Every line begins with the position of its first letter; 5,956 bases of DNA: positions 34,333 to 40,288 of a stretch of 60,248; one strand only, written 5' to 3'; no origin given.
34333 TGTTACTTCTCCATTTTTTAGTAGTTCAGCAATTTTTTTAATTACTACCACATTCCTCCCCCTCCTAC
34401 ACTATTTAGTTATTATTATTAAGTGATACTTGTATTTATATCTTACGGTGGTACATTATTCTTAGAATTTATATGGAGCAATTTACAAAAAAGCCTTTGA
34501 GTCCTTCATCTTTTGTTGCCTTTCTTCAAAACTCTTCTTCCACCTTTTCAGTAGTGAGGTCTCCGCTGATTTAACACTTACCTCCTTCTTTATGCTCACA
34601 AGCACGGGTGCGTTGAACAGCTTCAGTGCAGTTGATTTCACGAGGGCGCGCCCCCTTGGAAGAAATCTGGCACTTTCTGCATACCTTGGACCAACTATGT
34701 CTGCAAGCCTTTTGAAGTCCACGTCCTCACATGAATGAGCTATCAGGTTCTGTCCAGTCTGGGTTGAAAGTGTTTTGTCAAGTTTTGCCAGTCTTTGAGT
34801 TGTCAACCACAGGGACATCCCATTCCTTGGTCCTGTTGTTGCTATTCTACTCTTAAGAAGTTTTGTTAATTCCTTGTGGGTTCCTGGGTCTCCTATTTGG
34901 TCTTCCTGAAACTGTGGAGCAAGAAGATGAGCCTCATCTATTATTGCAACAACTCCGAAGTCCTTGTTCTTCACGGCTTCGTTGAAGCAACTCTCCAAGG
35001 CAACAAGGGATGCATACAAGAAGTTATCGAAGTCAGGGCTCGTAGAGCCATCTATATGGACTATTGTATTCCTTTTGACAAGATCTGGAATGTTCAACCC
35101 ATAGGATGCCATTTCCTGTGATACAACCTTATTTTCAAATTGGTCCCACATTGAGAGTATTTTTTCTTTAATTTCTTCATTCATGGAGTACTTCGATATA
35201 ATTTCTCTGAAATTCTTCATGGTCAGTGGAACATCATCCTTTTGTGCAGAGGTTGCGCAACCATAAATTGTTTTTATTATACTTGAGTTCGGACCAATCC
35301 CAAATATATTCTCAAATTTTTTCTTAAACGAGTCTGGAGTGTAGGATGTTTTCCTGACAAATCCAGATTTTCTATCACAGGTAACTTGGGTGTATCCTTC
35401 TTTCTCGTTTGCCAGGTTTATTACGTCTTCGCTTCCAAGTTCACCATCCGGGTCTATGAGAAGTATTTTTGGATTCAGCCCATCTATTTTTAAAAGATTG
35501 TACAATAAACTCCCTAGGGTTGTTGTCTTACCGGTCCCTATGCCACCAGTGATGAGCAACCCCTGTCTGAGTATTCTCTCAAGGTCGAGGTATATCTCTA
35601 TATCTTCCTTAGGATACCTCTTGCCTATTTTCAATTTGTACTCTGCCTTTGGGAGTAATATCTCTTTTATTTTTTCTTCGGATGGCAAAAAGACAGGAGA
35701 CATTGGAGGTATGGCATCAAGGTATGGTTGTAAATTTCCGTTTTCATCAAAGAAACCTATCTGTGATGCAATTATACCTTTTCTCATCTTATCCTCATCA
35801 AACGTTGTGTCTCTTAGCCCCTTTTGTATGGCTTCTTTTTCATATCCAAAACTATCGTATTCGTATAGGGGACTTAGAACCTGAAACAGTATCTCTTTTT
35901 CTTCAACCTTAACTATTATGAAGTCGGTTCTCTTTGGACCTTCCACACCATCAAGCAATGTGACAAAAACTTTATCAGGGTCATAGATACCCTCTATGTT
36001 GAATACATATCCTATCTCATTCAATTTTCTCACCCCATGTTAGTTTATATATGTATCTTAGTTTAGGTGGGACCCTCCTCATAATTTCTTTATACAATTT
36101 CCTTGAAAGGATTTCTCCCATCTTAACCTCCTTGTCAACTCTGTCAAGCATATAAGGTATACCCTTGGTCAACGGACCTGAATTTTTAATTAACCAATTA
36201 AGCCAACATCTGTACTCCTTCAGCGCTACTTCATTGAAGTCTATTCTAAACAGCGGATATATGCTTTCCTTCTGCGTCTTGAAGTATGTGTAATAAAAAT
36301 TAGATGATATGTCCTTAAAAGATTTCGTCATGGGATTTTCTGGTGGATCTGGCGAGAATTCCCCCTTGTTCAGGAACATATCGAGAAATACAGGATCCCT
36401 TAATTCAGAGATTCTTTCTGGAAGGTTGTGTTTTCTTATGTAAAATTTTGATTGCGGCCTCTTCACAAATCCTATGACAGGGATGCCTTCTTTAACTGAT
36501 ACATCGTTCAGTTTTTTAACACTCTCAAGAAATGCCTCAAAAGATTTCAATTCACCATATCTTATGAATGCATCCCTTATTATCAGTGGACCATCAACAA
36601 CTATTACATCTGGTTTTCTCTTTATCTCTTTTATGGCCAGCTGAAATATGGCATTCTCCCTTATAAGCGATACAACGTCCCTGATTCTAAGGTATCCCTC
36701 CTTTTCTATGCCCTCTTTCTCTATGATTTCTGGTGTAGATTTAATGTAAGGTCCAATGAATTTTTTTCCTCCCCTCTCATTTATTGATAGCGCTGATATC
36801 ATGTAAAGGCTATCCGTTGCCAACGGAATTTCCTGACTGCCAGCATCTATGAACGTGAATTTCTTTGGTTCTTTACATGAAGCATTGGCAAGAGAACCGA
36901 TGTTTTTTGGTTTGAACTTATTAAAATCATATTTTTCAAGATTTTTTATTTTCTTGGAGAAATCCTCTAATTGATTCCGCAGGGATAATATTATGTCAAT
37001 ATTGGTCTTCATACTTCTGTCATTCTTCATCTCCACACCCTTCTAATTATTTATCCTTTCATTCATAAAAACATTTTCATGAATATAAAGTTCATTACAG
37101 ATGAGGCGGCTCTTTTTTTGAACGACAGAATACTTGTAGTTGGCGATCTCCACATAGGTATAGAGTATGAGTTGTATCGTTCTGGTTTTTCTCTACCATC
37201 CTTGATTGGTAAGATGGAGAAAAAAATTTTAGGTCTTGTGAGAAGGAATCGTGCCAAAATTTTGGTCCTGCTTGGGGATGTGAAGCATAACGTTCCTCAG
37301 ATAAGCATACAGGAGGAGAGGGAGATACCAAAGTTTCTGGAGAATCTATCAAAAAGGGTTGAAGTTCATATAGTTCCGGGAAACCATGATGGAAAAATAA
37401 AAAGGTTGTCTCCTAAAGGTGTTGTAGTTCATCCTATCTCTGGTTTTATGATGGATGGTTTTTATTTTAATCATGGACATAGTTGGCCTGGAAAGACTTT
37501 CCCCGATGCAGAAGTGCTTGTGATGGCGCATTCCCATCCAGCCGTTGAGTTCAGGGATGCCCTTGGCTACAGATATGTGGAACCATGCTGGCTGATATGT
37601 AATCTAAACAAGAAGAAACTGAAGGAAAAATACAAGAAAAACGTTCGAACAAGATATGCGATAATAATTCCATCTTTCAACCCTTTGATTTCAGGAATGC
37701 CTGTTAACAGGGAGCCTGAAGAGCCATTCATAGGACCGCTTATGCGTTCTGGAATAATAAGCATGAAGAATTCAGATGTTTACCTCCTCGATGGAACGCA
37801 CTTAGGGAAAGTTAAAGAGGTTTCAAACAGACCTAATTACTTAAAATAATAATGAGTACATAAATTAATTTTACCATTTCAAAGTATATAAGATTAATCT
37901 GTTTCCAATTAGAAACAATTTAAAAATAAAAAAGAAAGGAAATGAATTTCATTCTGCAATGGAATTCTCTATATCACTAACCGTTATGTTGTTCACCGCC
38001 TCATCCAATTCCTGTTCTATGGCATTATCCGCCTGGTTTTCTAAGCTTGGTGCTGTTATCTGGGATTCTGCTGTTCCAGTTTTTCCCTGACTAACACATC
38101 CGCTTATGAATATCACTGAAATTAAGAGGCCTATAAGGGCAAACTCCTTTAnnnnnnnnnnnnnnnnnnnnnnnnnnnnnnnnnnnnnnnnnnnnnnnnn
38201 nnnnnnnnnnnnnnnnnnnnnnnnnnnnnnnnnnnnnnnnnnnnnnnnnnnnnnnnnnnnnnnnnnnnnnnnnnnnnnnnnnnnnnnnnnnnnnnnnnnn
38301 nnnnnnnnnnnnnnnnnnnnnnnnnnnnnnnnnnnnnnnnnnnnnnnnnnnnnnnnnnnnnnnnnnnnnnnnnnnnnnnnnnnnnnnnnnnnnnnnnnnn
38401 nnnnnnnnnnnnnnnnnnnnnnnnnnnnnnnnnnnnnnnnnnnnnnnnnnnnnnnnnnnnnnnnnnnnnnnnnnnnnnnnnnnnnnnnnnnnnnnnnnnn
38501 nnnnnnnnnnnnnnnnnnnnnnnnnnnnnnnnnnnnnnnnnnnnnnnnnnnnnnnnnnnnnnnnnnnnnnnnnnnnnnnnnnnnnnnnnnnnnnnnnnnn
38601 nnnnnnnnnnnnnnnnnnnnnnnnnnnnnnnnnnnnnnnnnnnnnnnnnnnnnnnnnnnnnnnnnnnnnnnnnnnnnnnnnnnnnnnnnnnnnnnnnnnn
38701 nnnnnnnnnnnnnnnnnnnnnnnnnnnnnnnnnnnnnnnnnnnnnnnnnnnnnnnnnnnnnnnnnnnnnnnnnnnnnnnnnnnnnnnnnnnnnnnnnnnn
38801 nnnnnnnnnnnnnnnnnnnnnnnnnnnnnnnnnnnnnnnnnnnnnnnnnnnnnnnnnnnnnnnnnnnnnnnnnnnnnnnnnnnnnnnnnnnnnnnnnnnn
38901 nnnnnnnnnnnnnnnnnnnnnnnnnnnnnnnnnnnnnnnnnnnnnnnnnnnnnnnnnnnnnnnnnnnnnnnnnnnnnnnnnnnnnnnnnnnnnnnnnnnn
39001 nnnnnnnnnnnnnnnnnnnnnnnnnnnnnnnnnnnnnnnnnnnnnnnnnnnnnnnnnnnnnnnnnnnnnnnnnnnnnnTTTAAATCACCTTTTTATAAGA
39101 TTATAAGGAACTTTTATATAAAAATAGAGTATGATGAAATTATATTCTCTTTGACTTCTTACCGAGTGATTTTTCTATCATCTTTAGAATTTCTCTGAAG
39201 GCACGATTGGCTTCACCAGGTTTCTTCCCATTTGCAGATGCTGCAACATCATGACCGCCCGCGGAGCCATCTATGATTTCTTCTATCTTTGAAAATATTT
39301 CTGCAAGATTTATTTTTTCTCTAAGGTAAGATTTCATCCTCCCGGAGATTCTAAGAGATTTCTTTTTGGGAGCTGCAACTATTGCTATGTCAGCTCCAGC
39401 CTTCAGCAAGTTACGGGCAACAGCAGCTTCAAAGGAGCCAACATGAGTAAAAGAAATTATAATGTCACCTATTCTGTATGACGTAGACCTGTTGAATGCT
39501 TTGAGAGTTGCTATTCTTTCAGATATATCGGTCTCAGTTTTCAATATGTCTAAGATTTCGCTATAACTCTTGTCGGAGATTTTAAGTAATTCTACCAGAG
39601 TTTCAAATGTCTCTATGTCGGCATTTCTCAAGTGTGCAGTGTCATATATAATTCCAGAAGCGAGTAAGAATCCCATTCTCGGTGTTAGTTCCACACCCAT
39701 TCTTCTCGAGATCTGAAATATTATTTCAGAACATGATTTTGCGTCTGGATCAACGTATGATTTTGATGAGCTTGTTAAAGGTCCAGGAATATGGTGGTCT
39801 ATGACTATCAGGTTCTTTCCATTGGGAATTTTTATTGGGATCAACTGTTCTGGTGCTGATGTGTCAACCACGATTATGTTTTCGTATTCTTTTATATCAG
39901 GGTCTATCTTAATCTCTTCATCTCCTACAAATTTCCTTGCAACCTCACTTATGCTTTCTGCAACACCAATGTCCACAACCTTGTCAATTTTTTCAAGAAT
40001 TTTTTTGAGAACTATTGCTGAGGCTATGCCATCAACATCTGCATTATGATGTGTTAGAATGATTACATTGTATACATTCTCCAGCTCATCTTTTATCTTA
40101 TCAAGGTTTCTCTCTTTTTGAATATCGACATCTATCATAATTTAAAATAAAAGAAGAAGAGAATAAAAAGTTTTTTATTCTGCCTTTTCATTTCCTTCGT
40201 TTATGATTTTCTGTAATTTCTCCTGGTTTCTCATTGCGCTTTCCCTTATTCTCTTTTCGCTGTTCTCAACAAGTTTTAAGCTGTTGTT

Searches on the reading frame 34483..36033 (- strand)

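Call 34: search_protein_families(library=pfam, proteins=[window:34483-36033:-], max_evalue=0.00001)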
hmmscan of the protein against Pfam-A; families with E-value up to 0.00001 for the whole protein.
window:34483-36033:- (516 aa): 1 family
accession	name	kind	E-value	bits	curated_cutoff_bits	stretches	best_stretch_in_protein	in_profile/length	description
PF01935.23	DUF87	-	2.2e-10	41.4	23.2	1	135-211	2-70/220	Helicase HerA, central domain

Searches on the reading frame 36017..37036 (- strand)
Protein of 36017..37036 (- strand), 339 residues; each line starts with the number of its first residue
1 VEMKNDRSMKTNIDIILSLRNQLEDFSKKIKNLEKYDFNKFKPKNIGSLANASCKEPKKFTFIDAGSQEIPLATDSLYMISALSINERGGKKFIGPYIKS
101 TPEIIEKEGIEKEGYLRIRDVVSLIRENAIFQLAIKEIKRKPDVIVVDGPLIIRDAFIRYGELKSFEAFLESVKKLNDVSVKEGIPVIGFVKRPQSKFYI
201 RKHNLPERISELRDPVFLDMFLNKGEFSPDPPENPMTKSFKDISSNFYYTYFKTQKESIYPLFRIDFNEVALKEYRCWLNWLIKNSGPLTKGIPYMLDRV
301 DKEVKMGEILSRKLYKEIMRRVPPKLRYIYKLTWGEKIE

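Call 34: search_protein_families(library=pfam, proteins=[window:36017-37036:-], max_evalue=0.00001)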
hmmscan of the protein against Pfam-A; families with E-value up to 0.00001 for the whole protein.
window:36017-37036:- (339 aa): 1 family
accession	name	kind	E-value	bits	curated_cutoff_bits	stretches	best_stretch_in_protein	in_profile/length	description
PF09376.16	NurA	-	1.2e-15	58.2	21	1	59-305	2-253/254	NurA domain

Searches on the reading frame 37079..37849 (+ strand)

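Call 73: search_protein_families(library=pfam, proteins=[window:37079-37849:+], max_evalue=0.0001)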
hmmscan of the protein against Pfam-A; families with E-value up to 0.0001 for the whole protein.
window:37079-37849:+ (256 aa): 1 family
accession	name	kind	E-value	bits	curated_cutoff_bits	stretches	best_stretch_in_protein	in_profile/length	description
PF00149.33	Metallophos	-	6e-09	37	21.5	1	17-136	2-117/191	Calcineurin-like phosphoesterase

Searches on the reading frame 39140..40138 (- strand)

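Call 33: search_protein_families(library=pfam, proteins=[window:39140-40138:-], max_evalue=0.00001)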
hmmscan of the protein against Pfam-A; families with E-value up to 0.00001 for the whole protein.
window:39140-40138:- (332 aa): 2 families
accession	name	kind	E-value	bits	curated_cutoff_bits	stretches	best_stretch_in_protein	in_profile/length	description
PF01368.27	DHH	-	1.6e-17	64.4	28.1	1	24-163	1-125/125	DHH family, N-terminal domain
PF02272.25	DHHA1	-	4.4e-08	34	25.9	1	232-321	14-100/102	DHHA1 domain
